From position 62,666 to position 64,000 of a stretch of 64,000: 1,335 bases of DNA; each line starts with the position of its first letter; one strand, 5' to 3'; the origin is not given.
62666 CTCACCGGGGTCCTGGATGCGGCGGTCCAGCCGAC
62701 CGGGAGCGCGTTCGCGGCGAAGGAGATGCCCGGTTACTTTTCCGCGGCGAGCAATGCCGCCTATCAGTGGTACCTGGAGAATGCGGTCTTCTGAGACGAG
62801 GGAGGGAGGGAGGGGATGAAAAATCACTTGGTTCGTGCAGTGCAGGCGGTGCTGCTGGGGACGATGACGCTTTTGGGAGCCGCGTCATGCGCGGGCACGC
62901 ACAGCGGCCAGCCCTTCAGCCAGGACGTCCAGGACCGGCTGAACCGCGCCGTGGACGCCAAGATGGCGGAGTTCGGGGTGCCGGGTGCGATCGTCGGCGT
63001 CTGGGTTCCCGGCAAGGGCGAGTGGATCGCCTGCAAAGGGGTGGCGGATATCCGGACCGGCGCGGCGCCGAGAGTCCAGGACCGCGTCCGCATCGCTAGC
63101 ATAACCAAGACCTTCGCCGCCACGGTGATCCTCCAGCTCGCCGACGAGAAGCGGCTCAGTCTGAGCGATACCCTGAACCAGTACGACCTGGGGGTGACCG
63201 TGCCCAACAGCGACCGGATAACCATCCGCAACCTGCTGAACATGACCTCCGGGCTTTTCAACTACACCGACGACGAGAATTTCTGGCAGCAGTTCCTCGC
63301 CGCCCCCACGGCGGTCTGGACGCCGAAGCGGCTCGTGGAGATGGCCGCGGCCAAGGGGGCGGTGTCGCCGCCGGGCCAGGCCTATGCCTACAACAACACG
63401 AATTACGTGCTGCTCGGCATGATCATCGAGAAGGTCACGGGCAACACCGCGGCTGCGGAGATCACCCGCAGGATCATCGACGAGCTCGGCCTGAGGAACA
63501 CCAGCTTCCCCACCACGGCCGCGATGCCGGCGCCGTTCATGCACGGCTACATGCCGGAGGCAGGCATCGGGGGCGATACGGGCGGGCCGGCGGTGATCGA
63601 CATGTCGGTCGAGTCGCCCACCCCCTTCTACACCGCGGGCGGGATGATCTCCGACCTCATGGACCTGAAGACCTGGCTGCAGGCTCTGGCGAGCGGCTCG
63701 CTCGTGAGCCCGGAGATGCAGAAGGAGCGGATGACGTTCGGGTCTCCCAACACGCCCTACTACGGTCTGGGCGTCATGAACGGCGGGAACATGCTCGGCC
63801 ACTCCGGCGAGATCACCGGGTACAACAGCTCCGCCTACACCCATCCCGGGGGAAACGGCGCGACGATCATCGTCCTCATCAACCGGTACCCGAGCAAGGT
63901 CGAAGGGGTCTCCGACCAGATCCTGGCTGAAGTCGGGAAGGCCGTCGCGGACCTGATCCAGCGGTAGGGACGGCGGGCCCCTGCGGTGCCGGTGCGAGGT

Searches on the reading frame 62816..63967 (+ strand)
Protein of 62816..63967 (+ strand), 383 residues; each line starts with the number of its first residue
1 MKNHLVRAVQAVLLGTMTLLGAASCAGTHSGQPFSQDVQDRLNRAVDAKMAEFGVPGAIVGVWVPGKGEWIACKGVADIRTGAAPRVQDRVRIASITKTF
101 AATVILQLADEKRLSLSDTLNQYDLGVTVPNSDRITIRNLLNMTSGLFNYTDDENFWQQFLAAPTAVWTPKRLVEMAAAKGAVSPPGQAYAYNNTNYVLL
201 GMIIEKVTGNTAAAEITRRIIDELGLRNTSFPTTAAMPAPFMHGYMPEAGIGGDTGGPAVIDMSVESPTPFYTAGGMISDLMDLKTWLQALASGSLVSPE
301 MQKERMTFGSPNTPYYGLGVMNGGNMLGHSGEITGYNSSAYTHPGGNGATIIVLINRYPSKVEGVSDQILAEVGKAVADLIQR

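Call 48: find_encoding_contigs(protein=window:62816-63967:+, flank=10000, max_places=2)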
Protein window:62816-63967:+ (383 aa): 10 contigs read that carry it; 2 places shown.
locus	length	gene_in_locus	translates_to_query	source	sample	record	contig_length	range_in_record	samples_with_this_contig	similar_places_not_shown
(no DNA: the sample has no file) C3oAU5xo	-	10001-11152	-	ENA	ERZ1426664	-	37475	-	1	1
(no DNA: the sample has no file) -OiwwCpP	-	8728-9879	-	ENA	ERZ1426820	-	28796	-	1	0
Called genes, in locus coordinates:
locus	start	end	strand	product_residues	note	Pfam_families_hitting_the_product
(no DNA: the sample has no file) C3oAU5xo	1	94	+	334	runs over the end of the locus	PF08240:ADH_N, PF00107:ADH_zinc_N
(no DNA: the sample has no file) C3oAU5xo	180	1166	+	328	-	PF03576:Peptidase_S58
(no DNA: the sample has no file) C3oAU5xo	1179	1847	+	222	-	PF00881:Nitroreductase, PF14512:TM1586_NiRdase (faint)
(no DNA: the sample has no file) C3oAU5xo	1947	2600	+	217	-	PF03306:AAL_decarboxy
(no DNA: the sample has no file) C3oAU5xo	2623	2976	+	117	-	-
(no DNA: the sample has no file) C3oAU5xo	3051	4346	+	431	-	PF00465:Fe-ADH, PF13685:Fe-ADH_2 (weak), PF25137:ADH_Fe_C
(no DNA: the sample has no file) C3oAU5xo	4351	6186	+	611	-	PF02730:AFOR_N, PF01314:AFOR_C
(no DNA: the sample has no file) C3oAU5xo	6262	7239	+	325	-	PF05128:DUF697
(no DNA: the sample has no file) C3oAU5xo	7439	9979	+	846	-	PF16313:DUF4953 (weak)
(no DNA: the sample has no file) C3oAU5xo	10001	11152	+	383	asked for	PF00144:Beta-lactamase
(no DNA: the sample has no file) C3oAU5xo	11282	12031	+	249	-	PF04474:DUF554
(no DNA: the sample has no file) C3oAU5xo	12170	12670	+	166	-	PF01613:Flavin_Reduct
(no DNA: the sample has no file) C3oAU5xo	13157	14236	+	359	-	-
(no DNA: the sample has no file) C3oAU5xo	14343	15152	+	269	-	PF13531:SBP_bac_11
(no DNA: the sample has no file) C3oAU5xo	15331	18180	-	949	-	PF02730:AFOR_N, PF01314:AFOR_C, PF00465:Fe-ADH, PF13685:Fe-ADH_2, PF25137:ADH_Fe_C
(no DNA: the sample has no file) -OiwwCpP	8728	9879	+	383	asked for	PF00144:Beta-lactamase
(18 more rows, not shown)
